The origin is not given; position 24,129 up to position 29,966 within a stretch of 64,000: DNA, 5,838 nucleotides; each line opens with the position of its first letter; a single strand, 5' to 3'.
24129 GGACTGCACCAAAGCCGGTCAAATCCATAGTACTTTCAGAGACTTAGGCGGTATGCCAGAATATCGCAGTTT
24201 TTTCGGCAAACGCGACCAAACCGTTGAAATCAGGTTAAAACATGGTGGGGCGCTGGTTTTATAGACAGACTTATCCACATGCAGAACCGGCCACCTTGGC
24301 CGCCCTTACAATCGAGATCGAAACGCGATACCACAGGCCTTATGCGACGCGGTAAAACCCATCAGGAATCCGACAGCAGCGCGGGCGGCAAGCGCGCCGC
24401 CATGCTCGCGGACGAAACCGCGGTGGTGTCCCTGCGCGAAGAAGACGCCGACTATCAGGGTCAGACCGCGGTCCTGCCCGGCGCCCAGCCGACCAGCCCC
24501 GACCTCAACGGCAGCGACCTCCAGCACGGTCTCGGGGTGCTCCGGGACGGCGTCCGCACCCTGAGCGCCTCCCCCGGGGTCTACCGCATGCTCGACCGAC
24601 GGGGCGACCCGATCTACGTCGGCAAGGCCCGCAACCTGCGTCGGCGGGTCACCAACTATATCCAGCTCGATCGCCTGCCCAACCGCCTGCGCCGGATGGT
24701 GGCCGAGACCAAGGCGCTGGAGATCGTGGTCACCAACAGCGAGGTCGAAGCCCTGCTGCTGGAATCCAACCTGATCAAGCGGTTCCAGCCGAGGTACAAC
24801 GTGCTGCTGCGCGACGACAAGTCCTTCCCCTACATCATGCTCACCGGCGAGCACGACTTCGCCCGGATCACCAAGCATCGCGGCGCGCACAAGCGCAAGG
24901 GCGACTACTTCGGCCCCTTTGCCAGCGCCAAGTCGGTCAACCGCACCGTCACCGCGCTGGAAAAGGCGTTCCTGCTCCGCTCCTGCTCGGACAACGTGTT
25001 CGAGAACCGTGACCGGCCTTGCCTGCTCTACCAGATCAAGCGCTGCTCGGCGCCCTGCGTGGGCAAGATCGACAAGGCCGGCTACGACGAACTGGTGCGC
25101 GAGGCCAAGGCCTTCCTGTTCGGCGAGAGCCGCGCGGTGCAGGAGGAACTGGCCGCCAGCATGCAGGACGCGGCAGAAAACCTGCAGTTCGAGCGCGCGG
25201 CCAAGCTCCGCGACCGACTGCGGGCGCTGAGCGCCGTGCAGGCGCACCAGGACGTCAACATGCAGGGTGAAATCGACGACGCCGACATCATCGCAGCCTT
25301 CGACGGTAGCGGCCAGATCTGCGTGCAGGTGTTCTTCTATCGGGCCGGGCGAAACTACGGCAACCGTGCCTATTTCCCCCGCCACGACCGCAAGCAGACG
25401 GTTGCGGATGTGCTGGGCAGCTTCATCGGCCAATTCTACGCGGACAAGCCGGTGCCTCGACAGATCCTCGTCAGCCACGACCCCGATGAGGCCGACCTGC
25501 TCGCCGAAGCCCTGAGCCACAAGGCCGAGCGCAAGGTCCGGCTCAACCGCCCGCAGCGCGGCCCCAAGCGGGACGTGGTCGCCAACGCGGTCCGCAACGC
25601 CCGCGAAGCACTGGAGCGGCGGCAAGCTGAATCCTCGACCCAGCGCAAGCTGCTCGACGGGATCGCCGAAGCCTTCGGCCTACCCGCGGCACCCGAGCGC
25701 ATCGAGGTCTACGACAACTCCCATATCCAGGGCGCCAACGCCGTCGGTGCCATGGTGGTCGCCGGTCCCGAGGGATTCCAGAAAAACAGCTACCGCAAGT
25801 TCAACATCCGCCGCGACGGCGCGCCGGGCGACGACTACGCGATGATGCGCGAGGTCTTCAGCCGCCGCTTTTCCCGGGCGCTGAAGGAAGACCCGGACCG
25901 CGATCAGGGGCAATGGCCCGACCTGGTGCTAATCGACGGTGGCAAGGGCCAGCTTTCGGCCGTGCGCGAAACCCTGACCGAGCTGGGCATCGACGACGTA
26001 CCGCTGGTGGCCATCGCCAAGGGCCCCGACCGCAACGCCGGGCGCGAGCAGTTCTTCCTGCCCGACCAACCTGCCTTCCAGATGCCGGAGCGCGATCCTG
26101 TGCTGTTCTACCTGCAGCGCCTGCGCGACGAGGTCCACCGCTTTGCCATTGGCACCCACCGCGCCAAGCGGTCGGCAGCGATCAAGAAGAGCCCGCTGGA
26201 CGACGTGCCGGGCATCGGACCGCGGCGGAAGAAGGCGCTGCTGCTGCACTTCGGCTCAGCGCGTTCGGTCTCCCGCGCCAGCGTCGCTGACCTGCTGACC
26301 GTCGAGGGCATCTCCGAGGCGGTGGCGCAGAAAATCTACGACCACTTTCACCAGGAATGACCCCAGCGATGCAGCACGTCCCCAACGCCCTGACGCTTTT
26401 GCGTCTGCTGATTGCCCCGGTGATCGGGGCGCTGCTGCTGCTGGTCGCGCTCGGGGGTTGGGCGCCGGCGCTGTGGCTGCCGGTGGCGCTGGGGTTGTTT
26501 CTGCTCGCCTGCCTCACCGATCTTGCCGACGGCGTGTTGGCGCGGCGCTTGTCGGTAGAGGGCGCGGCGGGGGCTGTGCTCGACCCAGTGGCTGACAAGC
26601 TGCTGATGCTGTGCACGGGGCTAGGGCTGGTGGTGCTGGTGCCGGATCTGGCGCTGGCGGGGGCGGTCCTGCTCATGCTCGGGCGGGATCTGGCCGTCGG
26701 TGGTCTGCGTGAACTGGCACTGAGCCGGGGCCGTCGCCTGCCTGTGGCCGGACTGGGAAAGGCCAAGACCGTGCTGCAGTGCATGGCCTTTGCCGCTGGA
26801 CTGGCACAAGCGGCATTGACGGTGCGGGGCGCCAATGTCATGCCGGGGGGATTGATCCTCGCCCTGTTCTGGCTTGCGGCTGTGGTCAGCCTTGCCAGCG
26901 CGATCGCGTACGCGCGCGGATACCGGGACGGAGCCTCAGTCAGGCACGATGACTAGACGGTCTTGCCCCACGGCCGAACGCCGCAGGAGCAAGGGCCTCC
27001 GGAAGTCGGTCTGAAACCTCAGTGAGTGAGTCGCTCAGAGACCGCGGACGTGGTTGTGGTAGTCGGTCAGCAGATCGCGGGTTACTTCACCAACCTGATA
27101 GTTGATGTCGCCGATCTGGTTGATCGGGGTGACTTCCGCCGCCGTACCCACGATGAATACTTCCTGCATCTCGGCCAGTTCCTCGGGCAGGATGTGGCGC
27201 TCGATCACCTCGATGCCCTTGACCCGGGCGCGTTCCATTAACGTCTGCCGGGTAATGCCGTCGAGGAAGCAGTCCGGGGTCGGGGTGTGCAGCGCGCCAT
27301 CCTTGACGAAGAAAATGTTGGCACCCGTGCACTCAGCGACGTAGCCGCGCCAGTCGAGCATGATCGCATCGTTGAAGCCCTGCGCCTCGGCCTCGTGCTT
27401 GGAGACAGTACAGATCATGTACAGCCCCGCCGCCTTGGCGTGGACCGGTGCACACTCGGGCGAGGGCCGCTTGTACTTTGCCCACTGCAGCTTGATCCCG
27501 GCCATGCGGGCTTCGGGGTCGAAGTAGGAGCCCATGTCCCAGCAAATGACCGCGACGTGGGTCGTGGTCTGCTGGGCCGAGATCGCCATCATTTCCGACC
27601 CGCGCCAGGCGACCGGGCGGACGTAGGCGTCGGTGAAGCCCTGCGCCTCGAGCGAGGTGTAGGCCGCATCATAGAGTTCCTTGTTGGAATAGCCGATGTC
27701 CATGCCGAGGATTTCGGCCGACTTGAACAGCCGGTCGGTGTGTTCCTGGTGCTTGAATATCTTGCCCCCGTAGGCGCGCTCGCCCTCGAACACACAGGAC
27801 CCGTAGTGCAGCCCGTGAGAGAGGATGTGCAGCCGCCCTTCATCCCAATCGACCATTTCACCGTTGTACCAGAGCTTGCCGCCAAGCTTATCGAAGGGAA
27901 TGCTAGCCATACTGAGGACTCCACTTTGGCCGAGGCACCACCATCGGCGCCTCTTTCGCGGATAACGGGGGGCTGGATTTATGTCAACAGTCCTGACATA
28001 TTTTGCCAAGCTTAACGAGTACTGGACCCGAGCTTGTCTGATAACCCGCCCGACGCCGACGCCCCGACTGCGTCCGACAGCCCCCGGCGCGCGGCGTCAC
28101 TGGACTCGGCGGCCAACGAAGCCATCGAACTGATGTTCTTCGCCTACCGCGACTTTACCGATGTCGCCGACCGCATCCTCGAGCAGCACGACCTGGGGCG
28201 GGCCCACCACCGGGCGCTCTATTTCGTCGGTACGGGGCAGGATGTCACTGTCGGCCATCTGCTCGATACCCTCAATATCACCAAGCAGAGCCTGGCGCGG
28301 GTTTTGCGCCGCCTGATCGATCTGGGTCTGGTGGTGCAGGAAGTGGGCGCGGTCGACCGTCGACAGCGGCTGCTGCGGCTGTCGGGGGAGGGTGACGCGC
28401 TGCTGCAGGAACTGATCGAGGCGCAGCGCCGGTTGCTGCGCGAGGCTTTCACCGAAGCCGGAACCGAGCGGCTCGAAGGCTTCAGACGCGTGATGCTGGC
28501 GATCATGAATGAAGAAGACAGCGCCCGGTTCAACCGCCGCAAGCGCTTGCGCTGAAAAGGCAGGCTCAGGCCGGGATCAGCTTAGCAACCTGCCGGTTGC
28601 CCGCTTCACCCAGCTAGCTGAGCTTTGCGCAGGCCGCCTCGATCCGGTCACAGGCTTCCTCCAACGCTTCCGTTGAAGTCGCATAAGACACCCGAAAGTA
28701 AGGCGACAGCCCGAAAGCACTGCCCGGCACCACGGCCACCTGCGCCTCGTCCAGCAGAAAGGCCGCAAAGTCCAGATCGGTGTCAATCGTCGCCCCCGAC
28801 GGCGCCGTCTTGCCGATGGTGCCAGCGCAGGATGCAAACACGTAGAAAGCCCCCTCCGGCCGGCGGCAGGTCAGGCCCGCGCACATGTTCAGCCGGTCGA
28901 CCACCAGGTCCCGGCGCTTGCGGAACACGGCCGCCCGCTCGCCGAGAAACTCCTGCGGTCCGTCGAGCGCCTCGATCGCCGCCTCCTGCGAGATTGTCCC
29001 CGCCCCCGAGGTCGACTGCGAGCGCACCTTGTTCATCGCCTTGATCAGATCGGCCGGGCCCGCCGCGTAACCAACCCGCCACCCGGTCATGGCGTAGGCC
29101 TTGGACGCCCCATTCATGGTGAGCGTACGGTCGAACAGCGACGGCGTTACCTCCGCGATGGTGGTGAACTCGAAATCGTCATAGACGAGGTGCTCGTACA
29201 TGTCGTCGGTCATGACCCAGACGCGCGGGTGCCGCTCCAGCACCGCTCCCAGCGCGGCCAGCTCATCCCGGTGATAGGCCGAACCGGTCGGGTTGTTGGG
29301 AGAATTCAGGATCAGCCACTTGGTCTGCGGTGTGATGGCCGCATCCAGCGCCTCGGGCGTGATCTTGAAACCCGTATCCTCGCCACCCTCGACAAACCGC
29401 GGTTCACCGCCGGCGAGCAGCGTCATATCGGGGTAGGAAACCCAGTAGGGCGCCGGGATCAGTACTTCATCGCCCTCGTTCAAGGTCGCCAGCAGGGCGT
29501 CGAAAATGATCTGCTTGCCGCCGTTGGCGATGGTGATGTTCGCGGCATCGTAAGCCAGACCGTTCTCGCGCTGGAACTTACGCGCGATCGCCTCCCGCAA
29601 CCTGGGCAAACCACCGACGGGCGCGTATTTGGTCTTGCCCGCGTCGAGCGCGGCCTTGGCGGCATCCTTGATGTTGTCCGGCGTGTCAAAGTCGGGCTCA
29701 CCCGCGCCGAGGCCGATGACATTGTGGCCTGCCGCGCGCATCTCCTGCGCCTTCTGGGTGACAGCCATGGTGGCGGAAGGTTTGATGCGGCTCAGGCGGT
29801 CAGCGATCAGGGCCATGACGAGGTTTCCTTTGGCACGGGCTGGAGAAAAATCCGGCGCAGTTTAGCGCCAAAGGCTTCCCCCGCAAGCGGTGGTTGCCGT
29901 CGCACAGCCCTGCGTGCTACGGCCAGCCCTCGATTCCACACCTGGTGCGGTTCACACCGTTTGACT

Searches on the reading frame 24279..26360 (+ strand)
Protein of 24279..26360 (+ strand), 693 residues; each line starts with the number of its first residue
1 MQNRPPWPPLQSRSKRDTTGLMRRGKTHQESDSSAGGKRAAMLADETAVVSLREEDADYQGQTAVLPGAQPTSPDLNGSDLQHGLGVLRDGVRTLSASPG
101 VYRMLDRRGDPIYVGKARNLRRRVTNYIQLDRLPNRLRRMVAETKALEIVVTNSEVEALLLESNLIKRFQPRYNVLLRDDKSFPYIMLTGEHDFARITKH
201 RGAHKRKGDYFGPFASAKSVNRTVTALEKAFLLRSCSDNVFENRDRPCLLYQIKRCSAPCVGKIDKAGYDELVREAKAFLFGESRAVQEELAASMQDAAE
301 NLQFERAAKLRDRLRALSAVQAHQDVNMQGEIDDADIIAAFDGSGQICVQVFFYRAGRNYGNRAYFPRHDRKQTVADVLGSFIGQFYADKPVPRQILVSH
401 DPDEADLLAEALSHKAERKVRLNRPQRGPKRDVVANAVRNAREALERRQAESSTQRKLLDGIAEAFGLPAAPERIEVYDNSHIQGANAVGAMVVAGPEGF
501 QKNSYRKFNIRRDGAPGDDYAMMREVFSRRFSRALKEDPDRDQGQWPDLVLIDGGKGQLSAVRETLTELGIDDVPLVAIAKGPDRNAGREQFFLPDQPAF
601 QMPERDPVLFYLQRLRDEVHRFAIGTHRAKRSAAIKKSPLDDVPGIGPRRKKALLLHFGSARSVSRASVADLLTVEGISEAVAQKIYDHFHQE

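Call 70: search_protein_families(library=pfam, proteins=[window:24279-26360:+], max_evalue=0.0001)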
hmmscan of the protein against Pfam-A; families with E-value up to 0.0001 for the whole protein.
window:24279-26360:+ (693 aa): 7 families
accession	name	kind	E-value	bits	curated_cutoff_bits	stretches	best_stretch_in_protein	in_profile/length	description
PF08459.17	UvrC_RNaseH_dom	-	1.6e-55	187.7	22.3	1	464-624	2-159/159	UvrC RNAse H endonuclease domain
PF22920.2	UvrC_RNaseH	-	5.6e-39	133.1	24.3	1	334-448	1-116/116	UvrC Ribonuclease H-like domain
PF14520.12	HHH_5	-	3.9e-10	40.5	27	1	639-689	3-54/57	Helix-hairpin-helix domain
PF01541.30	GIY-YIG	-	1.8e-08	35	22.6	1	99-174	2-78/78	GIY-YIG catalytic domain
PF02151.25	UVR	-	1.8e-08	34.3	21.5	1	287-319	3-35/36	UvrB/uvrC motif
PF12826.13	HHH_2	-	5.3e-07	30.1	27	1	643-693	8-58/64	Helix-hairpin-helix motif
PF00633.29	HHH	-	3.2e-06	27.2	24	0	663-688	4-29/30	Helix-hairpin-helix motif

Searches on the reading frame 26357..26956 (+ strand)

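Call 70: search_protein_families(library=pfam, proteins=[window:26357-26956:+], max_evalue=0.0001)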
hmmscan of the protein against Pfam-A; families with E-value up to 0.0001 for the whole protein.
window:26357-26956:+ (199 aa): 1 family
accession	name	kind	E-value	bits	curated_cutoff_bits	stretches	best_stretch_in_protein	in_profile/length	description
PF01066.26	CDP-OH_P_transf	-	1.2e-25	91.1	22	1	7-174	2-146/152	CDP-alcohol phosphatidyltransferase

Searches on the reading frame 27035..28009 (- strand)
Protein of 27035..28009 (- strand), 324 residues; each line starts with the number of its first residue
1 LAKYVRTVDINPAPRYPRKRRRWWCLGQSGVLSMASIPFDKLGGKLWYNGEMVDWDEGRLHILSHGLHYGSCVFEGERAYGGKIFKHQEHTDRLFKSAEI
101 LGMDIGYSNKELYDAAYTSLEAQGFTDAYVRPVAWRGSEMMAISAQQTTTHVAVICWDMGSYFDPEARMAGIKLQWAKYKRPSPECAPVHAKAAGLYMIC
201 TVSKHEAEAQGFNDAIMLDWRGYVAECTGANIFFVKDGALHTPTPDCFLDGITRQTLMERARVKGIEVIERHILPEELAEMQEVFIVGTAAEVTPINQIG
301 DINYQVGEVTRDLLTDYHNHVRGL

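Call 70: search_protein_families(library=pfam, proteins=[window:27035-28009:-], max_evalue=0.0001)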
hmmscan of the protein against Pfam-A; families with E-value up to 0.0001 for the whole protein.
window:27035-28009:- (324 aa): 1 family
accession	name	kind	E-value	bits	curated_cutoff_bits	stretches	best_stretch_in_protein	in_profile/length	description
PF01063.24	Aminotran_4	-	4.1e-47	161.3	28.5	1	73-299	2-223/223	Amino-transferase class IV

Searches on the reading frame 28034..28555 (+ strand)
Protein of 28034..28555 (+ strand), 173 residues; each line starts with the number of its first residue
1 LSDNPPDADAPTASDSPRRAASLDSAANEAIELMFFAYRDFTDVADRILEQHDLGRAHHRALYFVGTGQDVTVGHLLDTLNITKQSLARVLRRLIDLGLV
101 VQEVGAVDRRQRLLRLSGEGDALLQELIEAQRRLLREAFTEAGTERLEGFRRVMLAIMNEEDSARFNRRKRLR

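Call 70: search_protein_families(library=pfam, proteins=[window:28034-28555:+], max_evalue=0.0001)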
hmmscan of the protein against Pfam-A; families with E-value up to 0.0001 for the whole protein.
window:28034-28555:+ (173 aa): 2 families
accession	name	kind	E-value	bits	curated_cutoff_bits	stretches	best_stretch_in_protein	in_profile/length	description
PF12802.13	MarR_2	-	1.1e-13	51.6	27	1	52-111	1-61/61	MarR family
PF13463.12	HTH_27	-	3.3e-06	27.7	22.2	1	55-120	2-68/68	Winged helix DNA-binding domain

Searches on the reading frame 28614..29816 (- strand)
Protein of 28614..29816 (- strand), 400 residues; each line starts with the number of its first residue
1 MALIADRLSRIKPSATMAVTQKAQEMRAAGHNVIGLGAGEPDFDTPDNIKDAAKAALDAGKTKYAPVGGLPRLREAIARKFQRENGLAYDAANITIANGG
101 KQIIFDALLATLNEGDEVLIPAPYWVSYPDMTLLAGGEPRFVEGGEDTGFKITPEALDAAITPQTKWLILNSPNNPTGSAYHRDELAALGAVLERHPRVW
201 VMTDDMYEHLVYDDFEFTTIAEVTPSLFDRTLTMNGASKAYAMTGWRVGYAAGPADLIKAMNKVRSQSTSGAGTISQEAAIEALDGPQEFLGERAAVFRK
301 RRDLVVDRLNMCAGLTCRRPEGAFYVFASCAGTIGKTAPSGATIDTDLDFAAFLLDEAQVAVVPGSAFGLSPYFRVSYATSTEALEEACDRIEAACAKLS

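Call 4: search_protein_families(library=pfam, proteins=[window:28614-29816:-], max_evalue=0.01)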
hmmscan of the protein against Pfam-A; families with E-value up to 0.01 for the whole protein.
window:28614-29816:- (400 aa): 2 families
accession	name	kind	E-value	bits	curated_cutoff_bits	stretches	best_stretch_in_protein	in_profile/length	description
PF00155.27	Aminotran_1_2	-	1.5e-79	268.2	19.7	1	32-392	2-361/361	Aminotransferase class I and II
PF01041.23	DegT_DnrJ_EryC1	-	5.2e-06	26.3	19.8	1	93-169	42-117/360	DegT/DnrJ/EryC1/StrS aminotransferase family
